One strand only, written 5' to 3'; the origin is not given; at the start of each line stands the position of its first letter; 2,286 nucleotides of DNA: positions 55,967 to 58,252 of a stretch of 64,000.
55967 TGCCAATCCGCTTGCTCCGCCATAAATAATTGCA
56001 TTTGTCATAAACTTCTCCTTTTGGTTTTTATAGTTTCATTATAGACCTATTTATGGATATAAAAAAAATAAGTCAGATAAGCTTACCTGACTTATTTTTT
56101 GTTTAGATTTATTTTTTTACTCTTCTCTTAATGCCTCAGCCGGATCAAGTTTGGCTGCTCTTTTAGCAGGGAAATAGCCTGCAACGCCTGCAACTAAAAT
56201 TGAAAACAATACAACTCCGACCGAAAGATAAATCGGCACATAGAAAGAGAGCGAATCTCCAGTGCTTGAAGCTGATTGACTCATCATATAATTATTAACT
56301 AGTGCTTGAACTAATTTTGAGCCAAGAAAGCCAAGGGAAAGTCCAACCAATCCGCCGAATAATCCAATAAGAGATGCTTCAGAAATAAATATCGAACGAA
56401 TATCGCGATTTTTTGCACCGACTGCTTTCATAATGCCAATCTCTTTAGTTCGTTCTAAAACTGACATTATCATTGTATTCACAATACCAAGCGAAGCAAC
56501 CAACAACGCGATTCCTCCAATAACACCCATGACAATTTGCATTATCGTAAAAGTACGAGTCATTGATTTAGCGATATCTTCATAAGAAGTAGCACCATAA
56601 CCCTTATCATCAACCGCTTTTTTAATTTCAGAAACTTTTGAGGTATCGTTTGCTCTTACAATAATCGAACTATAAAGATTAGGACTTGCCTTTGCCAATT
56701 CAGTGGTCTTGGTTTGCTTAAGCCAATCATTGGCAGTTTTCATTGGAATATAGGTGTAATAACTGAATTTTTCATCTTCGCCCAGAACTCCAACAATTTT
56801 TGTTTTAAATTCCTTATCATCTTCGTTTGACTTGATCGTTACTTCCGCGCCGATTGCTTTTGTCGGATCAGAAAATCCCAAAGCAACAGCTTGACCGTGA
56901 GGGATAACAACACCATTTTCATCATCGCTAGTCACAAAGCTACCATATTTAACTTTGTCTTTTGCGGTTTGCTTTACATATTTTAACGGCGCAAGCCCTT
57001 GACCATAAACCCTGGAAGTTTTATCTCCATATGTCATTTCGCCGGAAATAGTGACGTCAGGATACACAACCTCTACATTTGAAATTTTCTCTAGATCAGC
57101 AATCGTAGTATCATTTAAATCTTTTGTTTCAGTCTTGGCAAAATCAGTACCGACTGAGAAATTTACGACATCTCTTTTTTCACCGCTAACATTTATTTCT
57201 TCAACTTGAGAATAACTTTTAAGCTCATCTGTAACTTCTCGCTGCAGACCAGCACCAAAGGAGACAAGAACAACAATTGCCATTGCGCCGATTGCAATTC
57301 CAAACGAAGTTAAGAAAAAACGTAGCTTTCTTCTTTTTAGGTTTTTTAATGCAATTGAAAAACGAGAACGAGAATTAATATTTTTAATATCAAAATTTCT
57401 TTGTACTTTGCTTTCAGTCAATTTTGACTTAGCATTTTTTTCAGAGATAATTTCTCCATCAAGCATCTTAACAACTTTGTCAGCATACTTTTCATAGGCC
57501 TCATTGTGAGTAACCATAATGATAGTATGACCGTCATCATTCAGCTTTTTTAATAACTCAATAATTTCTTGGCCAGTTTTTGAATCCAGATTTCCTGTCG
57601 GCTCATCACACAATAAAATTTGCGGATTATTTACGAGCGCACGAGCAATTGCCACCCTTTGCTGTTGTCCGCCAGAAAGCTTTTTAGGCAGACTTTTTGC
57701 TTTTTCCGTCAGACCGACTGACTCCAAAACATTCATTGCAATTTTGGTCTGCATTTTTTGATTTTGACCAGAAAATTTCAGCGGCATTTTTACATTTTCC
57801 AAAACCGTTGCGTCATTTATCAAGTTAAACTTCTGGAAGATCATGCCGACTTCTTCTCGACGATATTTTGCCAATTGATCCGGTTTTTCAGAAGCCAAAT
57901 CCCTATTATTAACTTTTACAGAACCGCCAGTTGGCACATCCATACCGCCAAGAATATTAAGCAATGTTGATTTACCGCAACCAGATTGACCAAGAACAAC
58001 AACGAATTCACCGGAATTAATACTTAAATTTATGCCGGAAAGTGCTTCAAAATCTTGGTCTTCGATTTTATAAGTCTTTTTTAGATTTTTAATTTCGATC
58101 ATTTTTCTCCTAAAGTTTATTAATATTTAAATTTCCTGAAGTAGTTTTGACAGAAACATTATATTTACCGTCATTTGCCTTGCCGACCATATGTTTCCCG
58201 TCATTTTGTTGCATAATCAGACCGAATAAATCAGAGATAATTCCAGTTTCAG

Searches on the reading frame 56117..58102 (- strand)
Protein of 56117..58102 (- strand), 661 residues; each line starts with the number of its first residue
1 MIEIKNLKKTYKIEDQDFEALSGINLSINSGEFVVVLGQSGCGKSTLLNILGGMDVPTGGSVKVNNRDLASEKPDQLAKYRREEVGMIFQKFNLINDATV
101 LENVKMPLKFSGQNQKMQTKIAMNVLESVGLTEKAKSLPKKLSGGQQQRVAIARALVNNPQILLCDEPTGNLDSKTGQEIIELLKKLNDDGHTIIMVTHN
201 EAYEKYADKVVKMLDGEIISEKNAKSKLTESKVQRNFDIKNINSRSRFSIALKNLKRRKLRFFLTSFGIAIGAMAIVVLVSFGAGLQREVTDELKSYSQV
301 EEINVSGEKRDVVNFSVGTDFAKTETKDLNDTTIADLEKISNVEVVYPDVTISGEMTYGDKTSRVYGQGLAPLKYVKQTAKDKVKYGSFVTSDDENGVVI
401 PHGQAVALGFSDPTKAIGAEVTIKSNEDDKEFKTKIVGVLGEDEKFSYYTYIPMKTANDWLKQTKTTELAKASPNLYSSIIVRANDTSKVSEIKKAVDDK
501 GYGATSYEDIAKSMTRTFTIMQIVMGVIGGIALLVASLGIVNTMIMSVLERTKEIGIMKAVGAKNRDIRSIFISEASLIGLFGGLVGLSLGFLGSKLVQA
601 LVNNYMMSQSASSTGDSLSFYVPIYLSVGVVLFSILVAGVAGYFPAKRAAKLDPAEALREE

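Call 47: search_protein_families(library=pfam, proteins=[window:56117-58102:-], max_evalue=0.001)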
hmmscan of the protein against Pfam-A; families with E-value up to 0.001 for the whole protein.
window:56117-58102:- (661 aa): 6 families
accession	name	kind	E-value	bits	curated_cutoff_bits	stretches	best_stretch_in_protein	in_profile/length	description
PF00005.33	ABC_tran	-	5.4e-37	127.9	25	1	21-169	1-136/137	ABC transporter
PF02687.27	FtsX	-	8e-25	87.7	25.5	1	527-654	2-120/120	FtsX-like permease C-terminal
PF12704.14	MacB_PCD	-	3e-19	70.5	27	1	263-499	2-206/207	MacB-like periplasmic core domain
PF02463.25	SMC_N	-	4.5e-06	26.7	40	1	15-214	7-212/220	RecF/RecN/SMC N terminal domain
PF13304.12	AAA_21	-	8.4e-06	26.5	27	0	148-200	244-299/304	AAA domain, putative AbiEii toxin, Type IV TA system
PF03193.22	RsgA_GTPase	-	8e-05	23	30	1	11-54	87-129/174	RsgA GTPase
